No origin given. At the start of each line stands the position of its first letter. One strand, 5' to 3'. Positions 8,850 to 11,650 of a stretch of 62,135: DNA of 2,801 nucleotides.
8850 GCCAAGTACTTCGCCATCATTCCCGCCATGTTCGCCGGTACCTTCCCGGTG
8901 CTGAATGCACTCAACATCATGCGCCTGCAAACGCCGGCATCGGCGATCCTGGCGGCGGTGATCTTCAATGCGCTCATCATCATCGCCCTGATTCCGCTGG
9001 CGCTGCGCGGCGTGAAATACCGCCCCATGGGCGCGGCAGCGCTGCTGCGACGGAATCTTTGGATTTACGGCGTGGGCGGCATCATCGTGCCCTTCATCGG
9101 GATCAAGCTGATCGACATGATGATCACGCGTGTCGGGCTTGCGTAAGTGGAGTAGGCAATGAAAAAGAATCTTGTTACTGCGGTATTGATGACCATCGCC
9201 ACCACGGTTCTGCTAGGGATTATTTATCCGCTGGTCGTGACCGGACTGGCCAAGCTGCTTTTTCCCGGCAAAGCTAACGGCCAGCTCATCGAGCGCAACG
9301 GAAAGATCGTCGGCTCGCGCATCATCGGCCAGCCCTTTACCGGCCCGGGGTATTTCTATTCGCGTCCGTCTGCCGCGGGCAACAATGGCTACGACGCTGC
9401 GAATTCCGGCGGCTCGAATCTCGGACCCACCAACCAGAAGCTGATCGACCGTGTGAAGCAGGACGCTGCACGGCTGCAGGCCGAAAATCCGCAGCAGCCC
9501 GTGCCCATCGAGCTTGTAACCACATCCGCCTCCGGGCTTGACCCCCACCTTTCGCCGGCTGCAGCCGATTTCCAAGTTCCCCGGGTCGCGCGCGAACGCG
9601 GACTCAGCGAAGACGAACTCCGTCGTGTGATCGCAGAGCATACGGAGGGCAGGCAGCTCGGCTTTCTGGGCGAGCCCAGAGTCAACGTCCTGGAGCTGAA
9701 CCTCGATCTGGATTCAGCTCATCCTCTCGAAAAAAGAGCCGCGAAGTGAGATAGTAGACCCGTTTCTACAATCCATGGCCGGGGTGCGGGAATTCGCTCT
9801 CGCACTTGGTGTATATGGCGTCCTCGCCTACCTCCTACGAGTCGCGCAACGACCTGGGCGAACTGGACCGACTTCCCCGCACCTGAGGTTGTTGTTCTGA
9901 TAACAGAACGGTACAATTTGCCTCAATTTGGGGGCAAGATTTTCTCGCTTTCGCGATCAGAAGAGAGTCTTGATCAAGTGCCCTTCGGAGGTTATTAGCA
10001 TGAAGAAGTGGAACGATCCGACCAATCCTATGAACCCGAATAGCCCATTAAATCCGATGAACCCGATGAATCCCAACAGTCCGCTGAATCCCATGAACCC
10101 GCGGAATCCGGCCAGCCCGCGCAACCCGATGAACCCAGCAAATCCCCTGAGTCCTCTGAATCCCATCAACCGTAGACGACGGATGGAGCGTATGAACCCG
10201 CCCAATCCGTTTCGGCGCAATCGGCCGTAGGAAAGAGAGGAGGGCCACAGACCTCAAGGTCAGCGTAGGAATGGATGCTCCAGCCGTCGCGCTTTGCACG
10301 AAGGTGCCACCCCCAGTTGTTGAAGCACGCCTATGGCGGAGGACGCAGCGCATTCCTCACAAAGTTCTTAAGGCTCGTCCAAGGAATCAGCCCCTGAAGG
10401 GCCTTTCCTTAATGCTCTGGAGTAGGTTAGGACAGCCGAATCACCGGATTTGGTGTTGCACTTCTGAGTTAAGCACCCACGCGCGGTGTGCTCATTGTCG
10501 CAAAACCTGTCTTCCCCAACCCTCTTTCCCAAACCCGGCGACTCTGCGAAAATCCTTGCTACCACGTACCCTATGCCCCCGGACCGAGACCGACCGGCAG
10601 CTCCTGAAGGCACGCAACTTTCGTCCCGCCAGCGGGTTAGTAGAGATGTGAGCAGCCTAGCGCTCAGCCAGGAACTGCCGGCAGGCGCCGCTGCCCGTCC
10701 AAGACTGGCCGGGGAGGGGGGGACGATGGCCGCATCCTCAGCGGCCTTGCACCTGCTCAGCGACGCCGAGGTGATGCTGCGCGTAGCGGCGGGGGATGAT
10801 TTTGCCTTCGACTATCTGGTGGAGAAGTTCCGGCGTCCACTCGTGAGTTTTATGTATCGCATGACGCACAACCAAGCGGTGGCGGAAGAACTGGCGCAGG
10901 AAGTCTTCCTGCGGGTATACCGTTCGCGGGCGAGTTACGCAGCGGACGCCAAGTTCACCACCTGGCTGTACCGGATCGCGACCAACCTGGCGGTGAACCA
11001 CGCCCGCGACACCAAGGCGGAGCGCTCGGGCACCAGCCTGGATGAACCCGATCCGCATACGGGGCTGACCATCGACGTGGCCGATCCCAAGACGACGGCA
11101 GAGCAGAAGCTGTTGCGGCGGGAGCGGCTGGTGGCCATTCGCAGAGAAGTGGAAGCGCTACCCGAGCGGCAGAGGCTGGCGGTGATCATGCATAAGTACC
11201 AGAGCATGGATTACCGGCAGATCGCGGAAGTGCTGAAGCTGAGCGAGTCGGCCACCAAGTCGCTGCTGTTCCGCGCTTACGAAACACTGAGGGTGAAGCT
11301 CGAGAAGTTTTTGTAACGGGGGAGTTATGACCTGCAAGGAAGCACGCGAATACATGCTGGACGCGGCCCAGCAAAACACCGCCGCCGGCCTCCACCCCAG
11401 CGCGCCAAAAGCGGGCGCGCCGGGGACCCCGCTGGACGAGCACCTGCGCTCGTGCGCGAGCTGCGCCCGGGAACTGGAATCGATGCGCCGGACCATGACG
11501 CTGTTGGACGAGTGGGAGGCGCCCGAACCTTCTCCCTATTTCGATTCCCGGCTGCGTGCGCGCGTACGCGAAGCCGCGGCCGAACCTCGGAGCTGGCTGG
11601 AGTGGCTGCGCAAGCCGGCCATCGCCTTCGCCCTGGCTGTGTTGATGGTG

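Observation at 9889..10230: Stand-alone 76-aa protein made of ~17 consecutive X-(N/S)-P triplets plus an Arg-rich tail, with its own promoter-operator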

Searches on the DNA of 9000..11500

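Call 6: search_rna_families(source=window, start=9000, end=11500, threshold=evalue, max_evalue=1)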
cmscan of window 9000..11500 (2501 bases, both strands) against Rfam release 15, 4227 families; matches with E-value up to 1: 0.
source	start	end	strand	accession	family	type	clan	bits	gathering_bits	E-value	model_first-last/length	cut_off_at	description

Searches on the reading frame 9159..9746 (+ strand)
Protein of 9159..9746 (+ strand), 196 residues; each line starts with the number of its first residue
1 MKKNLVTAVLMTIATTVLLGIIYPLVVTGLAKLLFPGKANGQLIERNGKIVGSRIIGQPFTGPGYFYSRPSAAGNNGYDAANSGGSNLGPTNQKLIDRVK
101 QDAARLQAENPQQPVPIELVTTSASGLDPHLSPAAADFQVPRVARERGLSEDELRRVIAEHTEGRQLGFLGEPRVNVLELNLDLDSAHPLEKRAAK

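Call 10: find_encoding_contigs(protein=window:9159-9746:+, flank=4000, max_places=6)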
Protein window:9159-9746:+ (196 aa): no gene with exactly this product is on record in the collection.

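Call 34: search_protein_families(library=pfam, proteins=[window:9159-9746:+], max_evalue=0.01)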
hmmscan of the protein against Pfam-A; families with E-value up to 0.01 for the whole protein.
window:9159-9746:+ (196 aa): 1 family
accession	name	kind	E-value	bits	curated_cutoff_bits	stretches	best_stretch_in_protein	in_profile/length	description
PF02669.20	KdpC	-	6.7e-77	257.8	24.1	1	6-185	2-181/182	K+-transporting ATPase, c chain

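Call 59: find_homologous_proteins(query=window:9159-9746:+, max_evalue=1e-40)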
Query window:9159-9746:+ (196 aa): 8000 proteins with E <= 1e-40 among 8000 candidates; the best 120 are listed.
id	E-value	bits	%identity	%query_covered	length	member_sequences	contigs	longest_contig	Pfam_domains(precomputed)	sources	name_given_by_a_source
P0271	3.4e-116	404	95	100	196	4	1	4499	PF02669.21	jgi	jgi:K+-transporting ATPase ATPase C chain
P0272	3.7e-113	394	92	100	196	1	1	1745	PF02669.21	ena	-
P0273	2.0e-112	392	90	100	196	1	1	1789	PF02669.21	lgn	-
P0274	2.8e-112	391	89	100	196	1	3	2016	PF02669.21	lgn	-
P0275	6.1e-112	390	91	100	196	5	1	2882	PF02669.21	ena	-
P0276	6.5e-112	390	89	100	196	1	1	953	PF02669.21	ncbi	-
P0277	1.2e-111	389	89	100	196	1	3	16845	PF02669.21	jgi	jgi:K+-transporting ATPase ATPase C chain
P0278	3.9e-111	388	90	100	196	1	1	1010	PF02669.21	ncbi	-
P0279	4.4e-111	387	89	100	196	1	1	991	PF02669.21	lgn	-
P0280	4.5e-111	387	90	100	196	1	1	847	PF02669.21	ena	-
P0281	8.4e-111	386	89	100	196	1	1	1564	PF02669.21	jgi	-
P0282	8.6e-111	386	90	100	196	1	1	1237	PF02669.21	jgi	-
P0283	2.2e-110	385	91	100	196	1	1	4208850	PF02669.21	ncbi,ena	-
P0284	2.8e-110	385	90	100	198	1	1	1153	PF02669.21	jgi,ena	-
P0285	4.0e-110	384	89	100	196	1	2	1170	PF02669.21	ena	-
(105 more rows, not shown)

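Call 60: find_encoding_contigs(protein=P0271, flank=4000, max_places=2)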
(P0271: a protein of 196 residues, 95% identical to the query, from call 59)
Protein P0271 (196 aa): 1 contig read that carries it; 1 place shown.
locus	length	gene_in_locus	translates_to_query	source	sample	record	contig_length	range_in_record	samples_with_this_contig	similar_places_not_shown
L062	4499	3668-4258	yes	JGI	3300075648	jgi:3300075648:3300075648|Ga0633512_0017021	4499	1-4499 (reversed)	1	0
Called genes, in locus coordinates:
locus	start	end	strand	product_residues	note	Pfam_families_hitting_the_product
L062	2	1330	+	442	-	?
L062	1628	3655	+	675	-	PF12710:HAD (faint), PF00122:E1-E2_ATPase, PF00702:Hydrolase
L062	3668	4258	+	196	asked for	PF02669:KdpC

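Call 61: find_encoding_contigs(protein=P0283, flank=4000, max_places=2)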
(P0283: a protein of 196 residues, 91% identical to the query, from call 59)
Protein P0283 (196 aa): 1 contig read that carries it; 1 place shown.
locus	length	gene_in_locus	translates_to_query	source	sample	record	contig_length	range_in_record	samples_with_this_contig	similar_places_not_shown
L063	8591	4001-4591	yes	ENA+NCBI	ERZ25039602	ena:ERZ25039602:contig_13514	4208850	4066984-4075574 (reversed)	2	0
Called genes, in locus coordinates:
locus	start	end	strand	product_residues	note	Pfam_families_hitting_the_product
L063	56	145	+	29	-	PF09604:Potass_KdpF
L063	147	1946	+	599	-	PF03814:KdpA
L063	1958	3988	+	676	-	PF12710:HAD (faint), PF00122:E1-E2_ATPase, PF00702:Hydrolase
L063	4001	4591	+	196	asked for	PF02669:KdpC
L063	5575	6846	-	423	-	PF03721:UDPG_MGDP_dh_N, PF03807:F420_oxidored (faint), PF00984:UDPG_MGDP_dh, PF03720:UDPG_MGDP_dh_C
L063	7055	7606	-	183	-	PF13563:2_5_RNA_ligase2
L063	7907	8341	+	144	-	PF04075:F420H2_quin_red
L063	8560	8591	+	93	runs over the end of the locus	-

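Call 62: find_encoding_contigs(protein=P0277, flank=4000, max_places=2)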
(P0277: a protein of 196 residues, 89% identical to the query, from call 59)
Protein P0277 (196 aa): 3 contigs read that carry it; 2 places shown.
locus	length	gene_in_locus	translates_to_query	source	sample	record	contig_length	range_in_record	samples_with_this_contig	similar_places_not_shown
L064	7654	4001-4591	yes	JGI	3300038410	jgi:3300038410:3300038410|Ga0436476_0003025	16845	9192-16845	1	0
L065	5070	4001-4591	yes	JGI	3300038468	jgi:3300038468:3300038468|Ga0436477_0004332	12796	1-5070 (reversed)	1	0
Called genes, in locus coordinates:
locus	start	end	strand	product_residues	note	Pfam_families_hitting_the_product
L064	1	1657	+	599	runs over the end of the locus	PF03814:KdpA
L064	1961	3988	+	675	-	PF12710:HAD (faint), PF00122:E1-E2_ATPase, PF00702:Hydrolase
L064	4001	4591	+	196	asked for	PF02669:KdpC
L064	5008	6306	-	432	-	PF13482:RNase_H_2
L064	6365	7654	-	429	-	?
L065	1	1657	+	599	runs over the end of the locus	PF03814:KdpA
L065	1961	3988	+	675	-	PF12710:HAD (faint), PF00122:E1-E2_ATPase, PF00702:Hydrolase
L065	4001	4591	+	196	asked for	PF02669:KdpC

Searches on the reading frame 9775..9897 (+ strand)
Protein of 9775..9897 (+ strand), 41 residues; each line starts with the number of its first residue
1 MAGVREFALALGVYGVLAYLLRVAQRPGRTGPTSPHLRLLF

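Call 34: search_protein_families(library=pfam, proteins=[window:9775-9897:+], max_evalue=0.01)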
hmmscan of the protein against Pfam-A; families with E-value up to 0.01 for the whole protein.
window:9775-9897:+ (41 aa): 0 families

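Call 68: search_protein_families(library=padloc, proteins=[window:9775-9897:+], max_evalue=0.1)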
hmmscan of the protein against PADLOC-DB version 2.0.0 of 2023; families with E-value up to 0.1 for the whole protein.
window:9775-9897:+ (41 aa): 0 families

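Call 69: search_protein_families(library=phrogs, proteins=[window:9775-9897:+], max_evalue=0.1)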
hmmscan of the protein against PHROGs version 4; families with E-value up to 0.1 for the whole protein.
window:9775-9897:+ (41 aa): 0 families
